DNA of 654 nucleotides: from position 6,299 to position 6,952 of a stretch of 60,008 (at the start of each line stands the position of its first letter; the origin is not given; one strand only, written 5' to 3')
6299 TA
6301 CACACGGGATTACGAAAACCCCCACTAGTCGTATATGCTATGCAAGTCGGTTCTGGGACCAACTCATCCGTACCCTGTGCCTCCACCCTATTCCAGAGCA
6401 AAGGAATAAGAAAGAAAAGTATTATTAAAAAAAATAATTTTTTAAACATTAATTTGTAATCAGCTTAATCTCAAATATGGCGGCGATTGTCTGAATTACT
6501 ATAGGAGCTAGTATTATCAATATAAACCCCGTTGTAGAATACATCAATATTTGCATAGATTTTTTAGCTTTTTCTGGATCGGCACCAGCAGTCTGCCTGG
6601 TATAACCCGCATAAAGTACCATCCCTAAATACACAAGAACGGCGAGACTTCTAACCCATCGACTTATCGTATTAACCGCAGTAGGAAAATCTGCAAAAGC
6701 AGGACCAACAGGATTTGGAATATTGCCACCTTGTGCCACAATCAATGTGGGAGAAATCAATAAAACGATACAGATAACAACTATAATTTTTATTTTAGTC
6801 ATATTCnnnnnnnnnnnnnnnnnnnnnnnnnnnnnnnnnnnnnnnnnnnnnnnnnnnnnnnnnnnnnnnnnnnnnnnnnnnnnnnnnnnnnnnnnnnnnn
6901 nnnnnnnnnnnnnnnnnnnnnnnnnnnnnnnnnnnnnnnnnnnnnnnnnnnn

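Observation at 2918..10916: Clp/Hsp100-led operon carrying eight VirB2/TrbC-like 'pilin' paralogs with cysteine-rich ectodomains: candidate undescribed surface-filament or display system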

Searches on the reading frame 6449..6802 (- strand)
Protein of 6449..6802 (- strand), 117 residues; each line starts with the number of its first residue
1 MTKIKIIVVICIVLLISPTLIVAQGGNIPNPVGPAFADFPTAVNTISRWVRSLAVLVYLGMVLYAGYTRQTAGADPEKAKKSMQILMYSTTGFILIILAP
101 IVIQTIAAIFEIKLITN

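Call 3: search_protein_families(library=pfam, proteins=[window:6449-6802:-], max_evalue=1)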
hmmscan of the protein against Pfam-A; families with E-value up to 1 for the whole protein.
window:6449-6802:- (117 aa): 8 families
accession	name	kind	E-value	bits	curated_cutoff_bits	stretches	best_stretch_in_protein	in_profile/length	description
PF18895.5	T4SS_pilin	-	1.1e-09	38.6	26.6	1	40-106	6-71/71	Type IV secretion system pilin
PF04956.18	TrbC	-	0.0061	17.2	27.9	1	3-105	10-97/98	TrbC/VIRB2 pilin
PF04290.18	DctQ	-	0.0076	16.6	28.3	1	35-111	53-128/132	Tripartite ATP-independent periplasmic transporters, DctQ component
PF04893.22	Yip1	-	0.019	15.3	28.6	1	8-102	27-122/173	Yip1 domain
PF02313.22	Fumarate_red_D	-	0.034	14.8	25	1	14-93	22-104/114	Fumarate reductase subunit D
PF11044.13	TMEMspv1-c74-12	-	0.19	12.3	25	1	40-75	2-36/49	Plectrovirus spv1-c74 ORF 12 transmembrane protein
PF10642.14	Tom5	-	0.29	11.6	26.1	0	4-21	24-41/46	Mitochondrial import receptor subunit or translocase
PF05767.17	Pox_A14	-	0.52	10.9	27.7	1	52-73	53-74/93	Poxvirus virion envelope protein A14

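Call 30: search_protein_families(library=ncbifam, proteins=[window:6449-6802:-], max_evalue=0.01)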
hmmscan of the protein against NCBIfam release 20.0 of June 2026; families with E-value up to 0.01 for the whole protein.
window:6449-6802:- (117 aa): 1 family
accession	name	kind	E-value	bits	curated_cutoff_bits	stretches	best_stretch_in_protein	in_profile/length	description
NF045849.1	ICE_MMCAP2_0565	equivalog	4.7e-07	29.4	40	1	43-109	13-79/80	Mbov_0395 family pilin-like conjugal transfer protein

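Call 33: find_related_loci(query=A1, collection=genome_contigs, flank=10000)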
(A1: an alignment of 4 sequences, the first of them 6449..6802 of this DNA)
Query A1 (117 aa) in genome_contigs; peptide patterns used: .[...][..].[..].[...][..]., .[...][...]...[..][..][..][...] (x = any residue, [..] = any of these).
99 stretches matched a pattern; 7 encode a relative of the query (tblastn E <= 1e-3); 7 distinct loci.
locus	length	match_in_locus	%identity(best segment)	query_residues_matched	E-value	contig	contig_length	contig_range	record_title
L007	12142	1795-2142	70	1-117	3e-54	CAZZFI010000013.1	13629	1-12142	MAG TPA_asm: uncultured Candidatus Saccharibacteria bacterium isolate SRP193661_co1_149 genome assembly, contig: NODE_45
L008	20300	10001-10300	70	14-114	7e-45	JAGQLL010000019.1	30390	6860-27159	MAG: Candidatus Dojkabacteria bacterium isolate HKST-UBA15 2011-04-20_1_(paired)_contig_230095, whole genome shotgun seq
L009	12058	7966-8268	43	9-109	3e-27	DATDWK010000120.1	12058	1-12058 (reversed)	MAG TPA_asm: Candidatus Dojkabacteria bacterium isolate SMAG_U8108 k141_609174, whole genome shotgun sequence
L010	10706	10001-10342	38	4-117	8e-21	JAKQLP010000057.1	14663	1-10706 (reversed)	MAG: bacterium isolate USDV_maxbin.197 k141_284346, whole genome shotgun sequence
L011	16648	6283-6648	30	3-110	3e-14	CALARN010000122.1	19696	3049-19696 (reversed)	MAG TPA_asm: uncultured bacterium isolate SRR3330211_bin.134_CONCOCT_v1.1_MAG genome assembly, contig: ERZ724082.2122, w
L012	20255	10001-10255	37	27-113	3e-10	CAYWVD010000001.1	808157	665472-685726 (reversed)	MAG TPA_asm: uncultured Candidatus Saccharibacteria bacterium isolate SRP278314_co2_217 genome assembly, contig: NODE_1_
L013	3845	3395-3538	44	65-112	9e-10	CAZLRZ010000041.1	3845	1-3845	MAG TPA_asm: uncultured Candidatus Saccharibacteria bacterium isolate SRP192927_co4_1070 genome assembly, contig: NODE_7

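Call 36: find_homologous_proteins(query=A1, max_evalue=0.001)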
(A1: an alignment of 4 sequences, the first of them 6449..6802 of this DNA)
Query A1 (4 sequences) (117 aa, profile of the alignment): 83 proteins with E <= 0.001 among 1578 candidates.
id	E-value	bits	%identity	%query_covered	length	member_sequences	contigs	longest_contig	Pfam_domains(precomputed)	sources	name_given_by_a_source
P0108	1.8e-48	181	42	76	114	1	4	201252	PF18895.6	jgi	jgi:hypothetical protein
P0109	8.8e-48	179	70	86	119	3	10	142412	PF18895.6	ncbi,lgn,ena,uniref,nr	ncbi:hypothetical protein KC675_02035 [Candidatus Dojkabacteria bacterium]|uniref:DUF4134 domain-con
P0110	1.0e-47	179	96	100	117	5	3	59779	PF18895.6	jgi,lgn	-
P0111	3.5e-46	174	71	87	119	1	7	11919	PF18895.6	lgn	-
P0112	1.2e-44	169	33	86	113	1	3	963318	PF18895.6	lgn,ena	-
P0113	3.8e-43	164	63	92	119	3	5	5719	PF18895.6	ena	-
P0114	6.5e-43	163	74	100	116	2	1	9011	PF18895.6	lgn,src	-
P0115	8.5e-43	163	77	92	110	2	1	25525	PF18895.6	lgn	-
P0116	9.4e-43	163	81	100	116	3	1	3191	PF18895.6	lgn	-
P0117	1.1e-42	163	35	86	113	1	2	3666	PF18895.6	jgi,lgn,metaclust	metaclust:\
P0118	3.4e-42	161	70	100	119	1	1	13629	PF18895.6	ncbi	-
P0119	3.8e-42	161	74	95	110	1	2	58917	PF18895.6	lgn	-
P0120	7.5e-42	160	78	91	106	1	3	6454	PF18895.6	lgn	-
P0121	7.5e-42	160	62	98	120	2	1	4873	PF18895.6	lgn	-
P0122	7.7e-42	160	57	95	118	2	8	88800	PF18895.6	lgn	-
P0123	3.2e-40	155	34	83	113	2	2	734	PF18895.6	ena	-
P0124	5.4e-40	154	78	90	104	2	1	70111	PF18895.6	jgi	jgi:hypothetical protein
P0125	2.1e-38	149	62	93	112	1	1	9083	PF18895.6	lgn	-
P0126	2.7e-38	148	72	75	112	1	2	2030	PF18895.6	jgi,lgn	-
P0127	7.4e-38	147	64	100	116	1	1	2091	PF18895.6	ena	-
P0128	4.9e-37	144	74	78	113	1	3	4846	PF18895.6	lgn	-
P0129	3.7e-36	142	76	78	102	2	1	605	PF18895.6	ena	-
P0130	1.8e-35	139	56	97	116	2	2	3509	PF18895.6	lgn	-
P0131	2.9e-35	139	39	98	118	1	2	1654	PF18895.6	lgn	-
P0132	3.5e-35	138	62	78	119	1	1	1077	PF18895.6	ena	-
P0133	8.1e-35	137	36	80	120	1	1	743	PF18895.6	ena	-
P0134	9.4e-35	137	33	100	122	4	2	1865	PF18895.6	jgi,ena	-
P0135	1.1e-34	137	43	76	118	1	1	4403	PF18895.6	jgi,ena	-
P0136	1.2e-34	137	66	80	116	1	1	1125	PF18895.6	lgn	-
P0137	1.7e-34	136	57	97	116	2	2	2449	PF18895.6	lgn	-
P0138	1.8e-34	136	66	75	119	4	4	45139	PF18895.6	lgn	-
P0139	1.9e-34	136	56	97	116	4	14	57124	PF18895.6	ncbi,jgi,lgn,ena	jgi:hypothetical protein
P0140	2.6e-34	136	57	96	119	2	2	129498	PF18895.6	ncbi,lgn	-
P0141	5.1e-34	135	34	100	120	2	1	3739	PF18895.6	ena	-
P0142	1.8e-33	133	58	96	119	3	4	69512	PF18895.6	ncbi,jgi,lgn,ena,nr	ncbi:MAG TPA: hypothetical protein PK863_05355 [Candidatus Dojkabacteria bacterium]|nr:hypothetical 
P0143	2.2e-33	133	34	97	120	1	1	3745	PF18895.6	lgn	-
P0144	2.2e-33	133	60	100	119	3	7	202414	PF18895.6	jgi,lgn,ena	jgi:hypothetical protein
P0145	2.6e-33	132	35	82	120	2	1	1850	PF18895.6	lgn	-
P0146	4.2e-33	132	69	77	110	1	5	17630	PF18895.6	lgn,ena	-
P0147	2.1e-32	130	41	75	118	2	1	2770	PF18895.6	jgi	jgi:hypothetical protein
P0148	9.6e-32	127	30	79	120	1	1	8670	PF18895.6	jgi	jgi:hypothetical protein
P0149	2.7e-31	126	31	97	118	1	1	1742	PF18895.6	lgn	-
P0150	1.1e-30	124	39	77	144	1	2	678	PF18895.6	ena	-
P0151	1.7e-29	120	39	75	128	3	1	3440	PF18895.6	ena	-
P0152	1.6e-26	111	31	87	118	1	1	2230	PF18895.6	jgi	-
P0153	4.8e-26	109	37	74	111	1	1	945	PF18895.6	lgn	-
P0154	1.8e-25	107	36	75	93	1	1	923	PF18895.6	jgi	jgi:hypothetical protein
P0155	1.3e-24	104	34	74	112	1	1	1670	PF18895.6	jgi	-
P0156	2.1e-23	100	36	74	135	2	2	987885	PF18895.6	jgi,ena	-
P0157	3.9e-23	100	37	77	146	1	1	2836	PF18895.6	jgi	-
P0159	1.5e-20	91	33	90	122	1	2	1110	PF18895.6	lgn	-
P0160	4.2e-18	83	34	74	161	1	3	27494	PF18895.6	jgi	-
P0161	6.2e-17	80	34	91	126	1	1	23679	PF18895.6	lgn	-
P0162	1.1e-15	76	37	44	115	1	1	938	PF18895.6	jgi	jgi:predicted ABC-type exoprotein transport system permease subunit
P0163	9.7e-14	69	33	71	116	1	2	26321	PF18895.6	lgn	-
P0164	2.4e-13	68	33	70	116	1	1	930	PF18895.6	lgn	-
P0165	3.0e-12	65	42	47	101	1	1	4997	PF18895.6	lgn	-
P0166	2.4e-9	55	28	67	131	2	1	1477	PF18895.6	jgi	jgi:hypothetical protein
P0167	8.1e-9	54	24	72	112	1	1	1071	PF18895.6,PF04956.19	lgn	-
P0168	2.4e-7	49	27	38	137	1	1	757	PF18895.6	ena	-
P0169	2.7e-7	49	43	50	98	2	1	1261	PF18895.6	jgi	jgi:hypothetical protein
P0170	3.5e-7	48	27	38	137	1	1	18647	PF18895.6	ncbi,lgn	-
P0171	7.7e-7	47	28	83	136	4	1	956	PF04290.19,PF18895.6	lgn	-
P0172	1.2e-6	46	35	41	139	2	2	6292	PF18895.6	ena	-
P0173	1.7e-6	46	25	83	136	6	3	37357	PF04290.19,PF18895.6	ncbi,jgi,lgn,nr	ncbi:MAG TPA: hypothetical protein PK720_02140 [bacterium]|nr:hypothetical protein [bacterium]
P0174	1.0e-5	44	31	36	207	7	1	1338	PF18895.6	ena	-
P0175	1.1e-5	43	31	25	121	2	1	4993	PF18895.6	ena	-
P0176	1.2e-5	43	36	52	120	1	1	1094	PF18895.6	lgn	-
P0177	1.4e-5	43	-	-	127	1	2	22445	PF18895.6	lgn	-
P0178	1.8e-5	43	30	85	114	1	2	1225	PF18895.6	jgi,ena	-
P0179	2.7e-5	42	39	31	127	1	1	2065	PF18895.6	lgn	-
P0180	2.8e-5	42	23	94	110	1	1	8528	PF18895.6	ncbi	-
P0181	3.1e-5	42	38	40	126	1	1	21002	PF18895.6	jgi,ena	-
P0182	3.2e-5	42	39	31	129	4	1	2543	PF18895.6,PF04956.19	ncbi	-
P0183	5.4e-5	41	26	56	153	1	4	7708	PF18895.6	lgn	-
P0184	6.1e-5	41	26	88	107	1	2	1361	PF18895.6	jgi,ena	jgi:hypothetical protein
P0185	6.1e-5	41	33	31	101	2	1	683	PF18895.6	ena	-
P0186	8.0e-5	41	24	68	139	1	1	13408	PF18895.6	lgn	-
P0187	8.4e-5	41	27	38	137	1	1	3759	PF18895.6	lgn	-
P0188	1.8e-4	40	25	44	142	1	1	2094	PF18895.6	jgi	jgi:hypothetical protein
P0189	3.6e-4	39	29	64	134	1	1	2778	PF18895.6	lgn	-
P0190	5.0e-4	38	35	81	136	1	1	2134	PF18895.6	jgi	jgi:hypothetical protein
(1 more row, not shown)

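Call 37: find_encoding_contigs(protein=P0156, flank=10000, max_places=1)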
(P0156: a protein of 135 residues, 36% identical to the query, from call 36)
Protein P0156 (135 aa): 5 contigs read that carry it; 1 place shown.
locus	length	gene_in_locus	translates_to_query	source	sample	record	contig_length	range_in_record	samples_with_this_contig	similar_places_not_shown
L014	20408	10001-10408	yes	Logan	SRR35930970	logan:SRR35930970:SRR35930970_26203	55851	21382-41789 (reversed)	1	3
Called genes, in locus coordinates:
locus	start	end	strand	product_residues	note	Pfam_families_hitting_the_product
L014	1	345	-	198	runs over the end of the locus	-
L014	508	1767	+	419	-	PF06723:MreB_Mbl (weak), PF11104:PilM_2, PF14450:FtsA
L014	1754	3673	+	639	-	-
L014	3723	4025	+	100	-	PF00166:Cpn10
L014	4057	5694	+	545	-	PF00118:Cpn60_TCP1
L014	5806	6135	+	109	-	-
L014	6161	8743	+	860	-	PF13401:AAA_22 (faint), PF00004:AAA, PF17871:AAA_lid_9, PF00158:Sigma54_activat (weak), PF00004:AAA, PF07724:AAA_2, PF07728:AAA_5, PF10431:ClpB_D2-small, +6 more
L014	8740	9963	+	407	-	-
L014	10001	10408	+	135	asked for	PF18895:T4SS_pilin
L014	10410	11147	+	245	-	-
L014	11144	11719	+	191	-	-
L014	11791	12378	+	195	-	-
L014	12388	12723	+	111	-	-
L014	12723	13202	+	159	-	-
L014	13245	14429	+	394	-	PF02646:RmuC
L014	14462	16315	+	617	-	PF08486:SpoIID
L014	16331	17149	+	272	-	-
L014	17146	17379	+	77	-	-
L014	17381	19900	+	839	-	PF01436:NHL (faint)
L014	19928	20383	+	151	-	PF01668:SmpB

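Call 38: find_encoding_contigs(protein=P0173, flank=10000, max_places=1)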
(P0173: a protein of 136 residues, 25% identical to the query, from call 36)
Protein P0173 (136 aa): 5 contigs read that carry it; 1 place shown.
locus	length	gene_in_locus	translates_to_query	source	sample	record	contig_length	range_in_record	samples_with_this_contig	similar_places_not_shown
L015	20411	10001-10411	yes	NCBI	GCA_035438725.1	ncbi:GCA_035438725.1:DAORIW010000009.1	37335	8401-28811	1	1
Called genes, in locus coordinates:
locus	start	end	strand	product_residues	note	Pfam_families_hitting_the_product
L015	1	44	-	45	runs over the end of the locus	PF00468:Ribosomal_L34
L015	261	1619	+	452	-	PF11638:DnaA_N, PF00308:Bac_DnaA, PF00004:AAA (weak), PF01637:ATPase_2 (weak), PF01695:IstB_IS21, PF08299:Bac_DnaA_C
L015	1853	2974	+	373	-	PF00712:DNA_pol3_beta, PF02767:DNA_pol3_beta_2, PF02768:DNA_pol3_beta_3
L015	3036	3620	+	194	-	-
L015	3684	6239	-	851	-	PF00912:Transgly, PF00905:Transpeptidase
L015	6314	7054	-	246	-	PF00535:Glycos_transf_2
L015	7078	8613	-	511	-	-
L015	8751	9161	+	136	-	PF18895:T4SS_pilin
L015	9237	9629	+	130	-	PF18895:T4SS_pilin (weak)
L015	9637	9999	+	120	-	PF18895:T4SS_pilin (weak)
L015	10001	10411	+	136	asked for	PF18895:T4SS_pilin, PF04290:DctQ (weak)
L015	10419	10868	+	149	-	PF18895:T4SS_pilin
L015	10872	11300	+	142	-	PF18895:T4SS_pilin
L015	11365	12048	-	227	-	-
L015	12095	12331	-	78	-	-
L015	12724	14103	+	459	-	PF08529:NusA_N, PF13184:KH_NusA_1st, PF26594:KH_NusA_2nd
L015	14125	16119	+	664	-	PF03030:H_PPase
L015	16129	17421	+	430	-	PF05697:Trigger_N, PF00254:FKBP_C, PF05698:Trigger_C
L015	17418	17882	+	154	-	PF01668:SmpB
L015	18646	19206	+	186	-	PF05198:IF3_N, PF00707:IF3_C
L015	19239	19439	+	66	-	PF01632:Ribosomal_L35p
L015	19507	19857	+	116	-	PF00453:Ribosomal_L20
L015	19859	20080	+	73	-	PF03840:SecG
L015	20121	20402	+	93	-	PF00216:Bac_DNA_binding, PF18291:HU-HIG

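Call 40: find_encoding_contigs(protein=P0163, flank=10000, max_places=1)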
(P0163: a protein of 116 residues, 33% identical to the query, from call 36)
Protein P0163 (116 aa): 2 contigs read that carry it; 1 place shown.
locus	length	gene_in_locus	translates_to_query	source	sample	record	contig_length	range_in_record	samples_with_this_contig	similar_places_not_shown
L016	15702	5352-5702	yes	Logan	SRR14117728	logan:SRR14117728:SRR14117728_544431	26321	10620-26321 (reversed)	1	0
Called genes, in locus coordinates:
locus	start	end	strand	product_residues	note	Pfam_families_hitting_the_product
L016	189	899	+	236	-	-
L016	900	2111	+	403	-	PF00953:Glycos_transf_4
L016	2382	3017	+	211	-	-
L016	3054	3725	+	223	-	-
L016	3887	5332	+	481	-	-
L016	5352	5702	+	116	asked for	PF18895:T4SS_pilin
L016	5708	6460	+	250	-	-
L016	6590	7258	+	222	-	-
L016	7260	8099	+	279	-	-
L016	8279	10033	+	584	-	PF19220:Rod_CreS (faint), PF08486:SpoIID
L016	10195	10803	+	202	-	-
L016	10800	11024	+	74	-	PF18901:DUF5657 (weak)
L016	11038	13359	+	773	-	-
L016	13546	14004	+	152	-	PF01668:SmpB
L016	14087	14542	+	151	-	-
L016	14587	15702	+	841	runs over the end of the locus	PF26449:DUF8128, PF01935:DUF87 (faint), PF02534:T4SS-DNA_transf (weak), PF12696:TraG-D_C (faint)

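Call 43: find_homologous_proteins(query=L016:14587-15702:+, max_evalue=0.00001)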
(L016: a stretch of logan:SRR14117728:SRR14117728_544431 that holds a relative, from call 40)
Query L016:14587-15702:+ (372 aa): 15 proteins with E <= 0.00001 among 5226 candidates.
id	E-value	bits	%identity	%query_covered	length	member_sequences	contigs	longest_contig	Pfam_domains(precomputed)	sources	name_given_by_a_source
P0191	3.1e-110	387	53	90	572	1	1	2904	PF26449.1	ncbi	-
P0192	1.5e-98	348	53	87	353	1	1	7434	PF26449.1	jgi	-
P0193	5.6e-98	346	51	85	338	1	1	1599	PF26449.1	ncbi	-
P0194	8.0e-88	313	54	69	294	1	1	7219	PF26449.1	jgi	-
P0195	2.9e-86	308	41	91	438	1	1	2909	PF26449.1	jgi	-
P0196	1.0e-77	280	41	88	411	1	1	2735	PF26449.1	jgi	-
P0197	3.3e-77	278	42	81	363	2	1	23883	PF26449.1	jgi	jgi:hypothetical protein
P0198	5.4e-68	248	39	85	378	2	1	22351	PF26449.1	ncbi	ncbi:MAG: hypothetical protein ACC618_00295, partial [Patescibacteria group bacterium]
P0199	1.6e-66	243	57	56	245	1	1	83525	PF26449.1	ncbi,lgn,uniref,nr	ncbi:MAG: hypothetical protein UZ20_WS6002000272 [candidate division WS6 bacterium OLB21]|uniref:DUF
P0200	1.9e-64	236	38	89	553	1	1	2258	PF26449.1,PF01935.24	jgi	jgi:hypothetical protein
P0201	2.7e-59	219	39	87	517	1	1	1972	PF26449.1,PF10412.16,PF01935.24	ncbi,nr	ncbi:MAG: DUF87 domain-containing protein, partial [Candidatus Roizmanbacteria bacterium]|nr:DUF87 d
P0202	1.3e-57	214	39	81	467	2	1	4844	PF26449.1,PF01935.24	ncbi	ncbi:MAG: DUF87 domain-containing protein, partial [Patescibacteria group bacterium]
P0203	1.1e-56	211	49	57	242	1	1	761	PF26449.1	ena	-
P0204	3.5e-53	199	38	76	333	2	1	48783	PF26449.1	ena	-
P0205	1.6e-49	187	48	49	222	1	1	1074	PF26449.1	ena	-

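Call 44: find_encoding_contigs(protein=P0199, flank=10000, max_places=1)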
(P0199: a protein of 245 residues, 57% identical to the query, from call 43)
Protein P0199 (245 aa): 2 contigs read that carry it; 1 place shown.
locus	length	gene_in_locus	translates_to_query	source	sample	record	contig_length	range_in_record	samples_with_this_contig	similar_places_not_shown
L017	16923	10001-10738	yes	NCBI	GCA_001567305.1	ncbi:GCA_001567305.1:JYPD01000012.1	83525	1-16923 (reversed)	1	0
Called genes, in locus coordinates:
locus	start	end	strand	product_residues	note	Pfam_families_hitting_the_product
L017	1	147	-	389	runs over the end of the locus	-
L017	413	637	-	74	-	-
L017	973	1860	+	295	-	-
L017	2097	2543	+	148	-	-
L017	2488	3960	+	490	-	-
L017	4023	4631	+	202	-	-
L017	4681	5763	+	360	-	PF08486:SpoIID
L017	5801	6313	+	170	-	-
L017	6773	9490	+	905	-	PF01668:SmpB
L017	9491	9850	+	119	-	-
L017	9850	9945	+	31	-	-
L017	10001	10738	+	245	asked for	PF26449:DUF8128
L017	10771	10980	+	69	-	-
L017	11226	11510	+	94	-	-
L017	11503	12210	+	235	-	PF12696:TraG-D_C (weak)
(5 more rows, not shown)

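Call 48: find_related_loci(query=A2, collection=metagenome_contigs, flank=10000)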
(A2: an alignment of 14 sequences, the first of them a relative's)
Query A2 (372 aa) in metagenome_contigs; peptide patterns used: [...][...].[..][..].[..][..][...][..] (x = any residue, [..] = any of these).
600 stretches matched a pattern (row limit reached: there are more); 525 encode a relative of the query (tblastn E <= 1e-3); the best 80 are kept; 80 distinct loci.
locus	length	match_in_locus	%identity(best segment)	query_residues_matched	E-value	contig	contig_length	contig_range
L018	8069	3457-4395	63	60-372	6e-140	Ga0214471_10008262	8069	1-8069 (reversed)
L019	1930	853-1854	56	41-371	3e-139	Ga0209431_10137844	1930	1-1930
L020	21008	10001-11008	55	41-371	3e-118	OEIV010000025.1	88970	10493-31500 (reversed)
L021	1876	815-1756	57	61-371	1e-124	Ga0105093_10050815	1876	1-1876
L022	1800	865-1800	52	36-343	2e-102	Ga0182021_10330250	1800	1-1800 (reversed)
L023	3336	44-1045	43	40-372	8e-87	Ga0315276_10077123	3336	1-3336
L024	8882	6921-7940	43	35-371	3e-83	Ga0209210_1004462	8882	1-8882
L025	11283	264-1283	41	31-371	2e-83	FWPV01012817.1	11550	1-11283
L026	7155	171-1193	41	30-371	7e-82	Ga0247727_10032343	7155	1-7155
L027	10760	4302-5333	41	27-371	5e-82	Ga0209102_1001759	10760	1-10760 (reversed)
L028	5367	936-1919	43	45-371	1e-81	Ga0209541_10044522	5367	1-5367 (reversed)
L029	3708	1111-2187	38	18-372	5e-82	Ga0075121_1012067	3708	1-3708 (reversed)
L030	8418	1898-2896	42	38-372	2e-81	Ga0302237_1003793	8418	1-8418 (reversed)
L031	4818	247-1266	41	31-372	4e-81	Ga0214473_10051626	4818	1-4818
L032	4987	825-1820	41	44-371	5e-81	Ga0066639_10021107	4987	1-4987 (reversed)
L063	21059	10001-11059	38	17-371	3e-79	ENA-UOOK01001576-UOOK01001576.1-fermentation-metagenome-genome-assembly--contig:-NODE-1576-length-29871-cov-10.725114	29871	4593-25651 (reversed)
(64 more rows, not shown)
